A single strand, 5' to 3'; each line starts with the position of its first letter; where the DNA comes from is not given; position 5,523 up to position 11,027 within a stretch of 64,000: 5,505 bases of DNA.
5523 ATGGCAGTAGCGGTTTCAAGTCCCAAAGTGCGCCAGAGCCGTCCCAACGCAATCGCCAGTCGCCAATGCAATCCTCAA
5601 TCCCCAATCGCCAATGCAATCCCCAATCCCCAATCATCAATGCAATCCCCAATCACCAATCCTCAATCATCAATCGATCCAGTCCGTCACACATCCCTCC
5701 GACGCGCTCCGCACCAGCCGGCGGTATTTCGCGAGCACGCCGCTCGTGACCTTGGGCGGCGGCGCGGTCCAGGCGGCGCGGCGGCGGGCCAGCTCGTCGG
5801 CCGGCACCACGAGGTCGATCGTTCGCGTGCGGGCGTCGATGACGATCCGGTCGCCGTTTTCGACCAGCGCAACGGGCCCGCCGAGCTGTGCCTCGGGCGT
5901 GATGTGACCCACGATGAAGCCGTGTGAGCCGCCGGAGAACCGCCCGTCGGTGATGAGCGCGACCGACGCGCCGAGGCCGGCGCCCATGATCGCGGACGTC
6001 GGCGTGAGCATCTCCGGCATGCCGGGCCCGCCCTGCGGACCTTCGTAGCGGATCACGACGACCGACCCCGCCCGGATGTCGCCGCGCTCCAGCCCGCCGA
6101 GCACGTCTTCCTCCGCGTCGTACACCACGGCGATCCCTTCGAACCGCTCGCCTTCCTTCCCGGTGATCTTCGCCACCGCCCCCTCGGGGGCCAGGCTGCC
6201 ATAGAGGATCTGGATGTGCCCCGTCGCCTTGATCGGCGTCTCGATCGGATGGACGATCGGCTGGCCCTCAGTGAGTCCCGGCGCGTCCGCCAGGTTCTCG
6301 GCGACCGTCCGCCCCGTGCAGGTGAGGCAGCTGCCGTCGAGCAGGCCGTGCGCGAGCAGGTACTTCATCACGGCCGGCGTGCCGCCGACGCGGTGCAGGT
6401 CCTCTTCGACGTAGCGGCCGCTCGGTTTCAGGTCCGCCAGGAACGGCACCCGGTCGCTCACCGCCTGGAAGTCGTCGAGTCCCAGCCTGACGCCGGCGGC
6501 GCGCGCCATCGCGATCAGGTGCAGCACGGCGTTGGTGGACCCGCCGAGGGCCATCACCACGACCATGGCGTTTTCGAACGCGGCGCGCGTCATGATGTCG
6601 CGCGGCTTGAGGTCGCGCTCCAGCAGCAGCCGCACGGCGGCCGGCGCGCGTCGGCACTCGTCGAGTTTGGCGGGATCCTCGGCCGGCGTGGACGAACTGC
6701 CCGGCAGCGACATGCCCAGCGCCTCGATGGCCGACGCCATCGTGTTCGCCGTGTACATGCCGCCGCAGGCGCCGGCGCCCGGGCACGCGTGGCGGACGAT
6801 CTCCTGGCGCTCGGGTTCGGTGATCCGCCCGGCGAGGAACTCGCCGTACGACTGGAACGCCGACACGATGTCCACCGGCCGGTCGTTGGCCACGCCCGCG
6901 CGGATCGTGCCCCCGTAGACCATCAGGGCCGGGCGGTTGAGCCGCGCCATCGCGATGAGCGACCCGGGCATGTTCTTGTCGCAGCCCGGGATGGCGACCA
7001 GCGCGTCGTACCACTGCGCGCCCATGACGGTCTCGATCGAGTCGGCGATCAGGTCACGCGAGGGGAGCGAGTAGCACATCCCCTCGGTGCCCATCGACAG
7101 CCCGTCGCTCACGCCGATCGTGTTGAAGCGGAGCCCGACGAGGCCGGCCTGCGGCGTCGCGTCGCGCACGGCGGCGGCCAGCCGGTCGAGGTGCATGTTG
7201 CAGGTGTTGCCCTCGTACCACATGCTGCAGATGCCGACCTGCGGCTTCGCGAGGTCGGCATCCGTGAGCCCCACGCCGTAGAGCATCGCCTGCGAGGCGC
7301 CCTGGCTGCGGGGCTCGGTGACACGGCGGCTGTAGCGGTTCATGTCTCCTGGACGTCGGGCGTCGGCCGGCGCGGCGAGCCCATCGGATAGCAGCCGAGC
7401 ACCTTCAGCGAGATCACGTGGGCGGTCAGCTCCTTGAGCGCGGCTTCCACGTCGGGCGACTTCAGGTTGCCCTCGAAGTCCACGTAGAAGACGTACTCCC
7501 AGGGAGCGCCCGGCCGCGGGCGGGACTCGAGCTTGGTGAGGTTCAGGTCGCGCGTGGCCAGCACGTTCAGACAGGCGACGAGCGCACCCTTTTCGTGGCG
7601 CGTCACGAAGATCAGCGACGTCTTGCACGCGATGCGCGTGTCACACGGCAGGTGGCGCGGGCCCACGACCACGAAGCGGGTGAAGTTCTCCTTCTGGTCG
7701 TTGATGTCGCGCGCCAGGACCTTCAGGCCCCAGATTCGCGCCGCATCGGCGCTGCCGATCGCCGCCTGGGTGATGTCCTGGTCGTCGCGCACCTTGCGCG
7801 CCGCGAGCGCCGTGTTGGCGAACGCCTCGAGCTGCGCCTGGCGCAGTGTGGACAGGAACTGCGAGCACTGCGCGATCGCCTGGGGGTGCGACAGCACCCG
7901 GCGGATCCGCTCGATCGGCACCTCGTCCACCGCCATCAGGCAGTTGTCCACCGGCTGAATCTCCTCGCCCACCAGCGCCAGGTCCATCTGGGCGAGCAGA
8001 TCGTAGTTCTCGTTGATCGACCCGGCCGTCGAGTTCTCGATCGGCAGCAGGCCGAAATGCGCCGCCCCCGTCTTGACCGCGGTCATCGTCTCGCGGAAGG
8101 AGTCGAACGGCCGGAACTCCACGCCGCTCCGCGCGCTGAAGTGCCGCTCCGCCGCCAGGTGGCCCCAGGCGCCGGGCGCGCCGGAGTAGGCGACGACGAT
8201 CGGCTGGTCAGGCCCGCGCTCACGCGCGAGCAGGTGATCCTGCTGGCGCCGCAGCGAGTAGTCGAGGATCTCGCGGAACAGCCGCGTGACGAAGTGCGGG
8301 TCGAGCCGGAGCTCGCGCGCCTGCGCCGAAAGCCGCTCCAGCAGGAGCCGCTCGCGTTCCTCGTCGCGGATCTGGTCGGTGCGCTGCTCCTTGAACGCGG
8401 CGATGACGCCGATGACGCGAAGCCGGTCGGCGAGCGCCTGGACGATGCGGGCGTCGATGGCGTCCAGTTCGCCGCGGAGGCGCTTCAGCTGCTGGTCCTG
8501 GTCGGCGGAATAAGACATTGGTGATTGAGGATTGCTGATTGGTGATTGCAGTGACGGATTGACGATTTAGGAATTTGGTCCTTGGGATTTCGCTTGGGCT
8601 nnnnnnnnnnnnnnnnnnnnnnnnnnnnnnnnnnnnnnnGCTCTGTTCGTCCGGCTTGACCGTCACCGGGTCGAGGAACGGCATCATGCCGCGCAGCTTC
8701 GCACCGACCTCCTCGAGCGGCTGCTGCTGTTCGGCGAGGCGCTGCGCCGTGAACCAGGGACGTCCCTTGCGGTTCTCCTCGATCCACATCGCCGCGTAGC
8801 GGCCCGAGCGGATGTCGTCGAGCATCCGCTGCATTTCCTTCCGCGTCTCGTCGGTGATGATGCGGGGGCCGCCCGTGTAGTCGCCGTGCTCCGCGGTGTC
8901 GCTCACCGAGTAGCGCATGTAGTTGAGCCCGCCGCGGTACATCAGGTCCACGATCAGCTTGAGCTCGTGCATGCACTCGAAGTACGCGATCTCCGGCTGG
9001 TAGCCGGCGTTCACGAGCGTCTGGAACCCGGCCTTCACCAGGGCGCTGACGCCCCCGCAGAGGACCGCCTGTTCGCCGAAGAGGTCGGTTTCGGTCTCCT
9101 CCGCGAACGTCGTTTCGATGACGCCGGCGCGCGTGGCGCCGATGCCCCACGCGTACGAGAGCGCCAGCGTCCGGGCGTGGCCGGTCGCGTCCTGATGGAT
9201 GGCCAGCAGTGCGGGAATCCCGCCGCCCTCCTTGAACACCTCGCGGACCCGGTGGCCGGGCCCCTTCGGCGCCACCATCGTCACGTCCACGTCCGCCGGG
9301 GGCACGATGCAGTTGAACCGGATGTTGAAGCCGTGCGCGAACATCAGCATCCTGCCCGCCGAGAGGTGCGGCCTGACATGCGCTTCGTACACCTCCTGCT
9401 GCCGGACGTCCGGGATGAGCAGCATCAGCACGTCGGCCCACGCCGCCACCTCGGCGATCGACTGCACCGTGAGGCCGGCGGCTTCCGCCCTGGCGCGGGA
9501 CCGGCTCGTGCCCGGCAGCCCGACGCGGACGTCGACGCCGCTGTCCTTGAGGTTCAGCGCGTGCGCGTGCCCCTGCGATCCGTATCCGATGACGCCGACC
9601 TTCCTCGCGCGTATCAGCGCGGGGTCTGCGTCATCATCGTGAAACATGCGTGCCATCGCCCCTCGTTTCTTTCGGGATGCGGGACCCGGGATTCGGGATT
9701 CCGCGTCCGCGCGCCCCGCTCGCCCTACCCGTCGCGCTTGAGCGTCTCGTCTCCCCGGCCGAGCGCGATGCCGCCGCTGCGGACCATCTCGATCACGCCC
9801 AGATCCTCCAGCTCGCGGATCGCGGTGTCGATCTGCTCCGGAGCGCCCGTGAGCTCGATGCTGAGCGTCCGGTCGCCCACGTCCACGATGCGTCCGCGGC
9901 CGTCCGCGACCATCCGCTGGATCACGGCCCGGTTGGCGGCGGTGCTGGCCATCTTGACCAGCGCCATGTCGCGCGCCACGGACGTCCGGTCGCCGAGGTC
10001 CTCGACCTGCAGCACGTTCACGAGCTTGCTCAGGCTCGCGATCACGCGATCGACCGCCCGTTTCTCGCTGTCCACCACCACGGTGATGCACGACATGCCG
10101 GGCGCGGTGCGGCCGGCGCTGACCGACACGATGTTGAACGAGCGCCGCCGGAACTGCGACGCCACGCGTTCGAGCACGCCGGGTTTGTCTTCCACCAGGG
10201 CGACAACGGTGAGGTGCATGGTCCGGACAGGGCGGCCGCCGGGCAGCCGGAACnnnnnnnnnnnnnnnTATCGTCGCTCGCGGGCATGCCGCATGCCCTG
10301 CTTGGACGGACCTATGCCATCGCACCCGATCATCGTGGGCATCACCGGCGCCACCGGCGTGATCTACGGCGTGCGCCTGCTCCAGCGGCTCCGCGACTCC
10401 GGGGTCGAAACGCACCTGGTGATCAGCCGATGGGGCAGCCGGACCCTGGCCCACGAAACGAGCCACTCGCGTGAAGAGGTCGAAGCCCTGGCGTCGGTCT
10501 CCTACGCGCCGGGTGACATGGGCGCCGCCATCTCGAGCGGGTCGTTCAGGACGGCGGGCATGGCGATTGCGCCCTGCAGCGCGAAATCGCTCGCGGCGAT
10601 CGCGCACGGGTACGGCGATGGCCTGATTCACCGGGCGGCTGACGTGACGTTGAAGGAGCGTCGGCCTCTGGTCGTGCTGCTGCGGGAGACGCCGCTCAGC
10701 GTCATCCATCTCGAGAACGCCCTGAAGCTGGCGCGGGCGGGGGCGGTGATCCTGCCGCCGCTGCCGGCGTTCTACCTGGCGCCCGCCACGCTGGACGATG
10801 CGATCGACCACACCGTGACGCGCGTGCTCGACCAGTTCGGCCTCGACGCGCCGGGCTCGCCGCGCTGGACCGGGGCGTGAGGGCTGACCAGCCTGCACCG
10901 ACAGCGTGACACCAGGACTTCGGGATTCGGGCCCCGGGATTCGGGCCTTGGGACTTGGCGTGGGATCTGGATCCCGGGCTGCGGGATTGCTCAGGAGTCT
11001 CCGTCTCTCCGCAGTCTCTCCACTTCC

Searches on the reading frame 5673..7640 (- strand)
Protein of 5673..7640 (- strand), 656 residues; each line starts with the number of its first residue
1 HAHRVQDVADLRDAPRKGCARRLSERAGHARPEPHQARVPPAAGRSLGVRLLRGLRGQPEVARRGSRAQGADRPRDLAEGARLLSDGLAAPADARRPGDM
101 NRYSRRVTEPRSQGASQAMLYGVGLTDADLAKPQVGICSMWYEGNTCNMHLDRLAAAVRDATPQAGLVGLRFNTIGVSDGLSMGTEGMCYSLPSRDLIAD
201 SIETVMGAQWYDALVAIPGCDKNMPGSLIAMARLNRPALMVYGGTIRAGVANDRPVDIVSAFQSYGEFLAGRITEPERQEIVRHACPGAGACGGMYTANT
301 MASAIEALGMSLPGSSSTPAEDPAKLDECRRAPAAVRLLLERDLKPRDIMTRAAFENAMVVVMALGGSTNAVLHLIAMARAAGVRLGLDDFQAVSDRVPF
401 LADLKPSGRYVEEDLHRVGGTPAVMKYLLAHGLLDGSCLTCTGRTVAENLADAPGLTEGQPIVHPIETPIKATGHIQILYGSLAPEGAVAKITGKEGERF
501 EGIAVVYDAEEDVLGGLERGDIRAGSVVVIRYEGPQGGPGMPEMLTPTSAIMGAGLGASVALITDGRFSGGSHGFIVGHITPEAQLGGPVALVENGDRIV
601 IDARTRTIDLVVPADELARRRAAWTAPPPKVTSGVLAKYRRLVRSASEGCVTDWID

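Call 33: search_protein_families(library=pfam, proteins=[window:5673-7640:-], max_evalue=0.00001)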
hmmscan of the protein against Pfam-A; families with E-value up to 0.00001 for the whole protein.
window:5673-7640:- (656 aa): 2 families
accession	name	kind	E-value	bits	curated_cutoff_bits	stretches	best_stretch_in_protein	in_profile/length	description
PF00920.27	ILVD_EDD_N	-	4e-129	430.8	27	1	132-449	1-316/316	Dihydroxy-acid/6-phosphogluconate dehydratase N-terminal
PF24877.1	ILV_EDD_C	-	4.2e-73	245.3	27.7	1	462-650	2-191/191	Dihydroxy-acid/6-phosphogluconate dehydratase C-terminal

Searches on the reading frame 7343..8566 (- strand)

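Call 33: search_protein_families(library=pfam, proteins=[window:7343-8566:-], max_evalue=0.00001)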
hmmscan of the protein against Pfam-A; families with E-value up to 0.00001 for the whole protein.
window:7343-8566:- (408 aa): 2 families
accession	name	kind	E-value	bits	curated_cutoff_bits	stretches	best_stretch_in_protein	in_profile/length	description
PF00800.23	PDT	-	5.9e-56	189.6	25.2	1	125-303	1-178/181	Prephenate dehydratase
PF01817.26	CM_2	-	9.9e-20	71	27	1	30-109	1-80/80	Chorismate mutase type II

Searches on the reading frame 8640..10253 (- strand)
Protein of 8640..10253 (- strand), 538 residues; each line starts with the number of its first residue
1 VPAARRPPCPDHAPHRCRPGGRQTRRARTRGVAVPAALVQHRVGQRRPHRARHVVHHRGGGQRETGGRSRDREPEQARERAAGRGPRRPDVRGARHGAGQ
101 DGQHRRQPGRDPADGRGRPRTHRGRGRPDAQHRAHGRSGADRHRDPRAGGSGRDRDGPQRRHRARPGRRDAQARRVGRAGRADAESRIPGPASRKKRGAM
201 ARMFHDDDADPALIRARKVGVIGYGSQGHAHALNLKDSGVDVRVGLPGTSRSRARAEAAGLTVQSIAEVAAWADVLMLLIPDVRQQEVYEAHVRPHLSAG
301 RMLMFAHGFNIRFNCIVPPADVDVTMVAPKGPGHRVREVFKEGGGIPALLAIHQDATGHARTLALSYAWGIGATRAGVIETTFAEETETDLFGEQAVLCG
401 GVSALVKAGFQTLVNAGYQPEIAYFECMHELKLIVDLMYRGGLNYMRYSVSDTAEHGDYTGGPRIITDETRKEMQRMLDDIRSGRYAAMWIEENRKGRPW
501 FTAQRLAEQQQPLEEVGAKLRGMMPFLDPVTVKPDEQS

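Call 33: search_protein_families(library=pfam, proteins=[window:8640-10253:-], max_evalue=0.00001)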
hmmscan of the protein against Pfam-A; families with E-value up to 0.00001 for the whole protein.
window:8640-10253:- (538 aa): 3 families
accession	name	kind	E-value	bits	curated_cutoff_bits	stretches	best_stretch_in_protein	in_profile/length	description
PF07991.19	KARI_N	-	9.7e-71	237.1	20.6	1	214-377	2-165/165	Acetohydroxy acid isomeroreductase, NADPH-binding domain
PF01450.25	KARI_C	-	1.1e-61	207.7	29.1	1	383-525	1-143/144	Ketol-acid reductoisomerase, C-terminal domain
PF02826.25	2-Hacid_dh_C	-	2.9e-06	27.2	25.1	1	210-282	30-101/178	D-isomer specific 2-hydroxyacid dehydrogenase, NAD binding domain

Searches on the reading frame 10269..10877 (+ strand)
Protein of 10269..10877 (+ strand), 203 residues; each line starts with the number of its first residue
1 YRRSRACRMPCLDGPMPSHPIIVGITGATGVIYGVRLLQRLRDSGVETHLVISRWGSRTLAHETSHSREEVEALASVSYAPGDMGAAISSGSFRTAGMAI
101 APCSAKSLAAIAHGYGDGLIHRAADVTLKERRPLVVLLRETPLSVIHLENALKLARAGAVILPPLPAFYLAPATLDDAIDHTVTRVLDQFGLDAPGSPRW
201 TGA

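Call 33: search_protein_families(library=pfam, proteins=[window:10269-10877:+], max_evalue=0.00001)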
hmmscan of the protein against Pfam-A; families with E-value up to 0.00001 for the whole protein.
window:10269-10877:+ (203 aa): 1 family
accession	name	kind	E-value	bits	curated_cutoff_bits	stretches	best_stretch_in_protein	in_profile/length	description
PF02441.25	Flavoprotein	-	2.5e-41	141.4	22.7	1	21-189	3-161/162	Flavoprotein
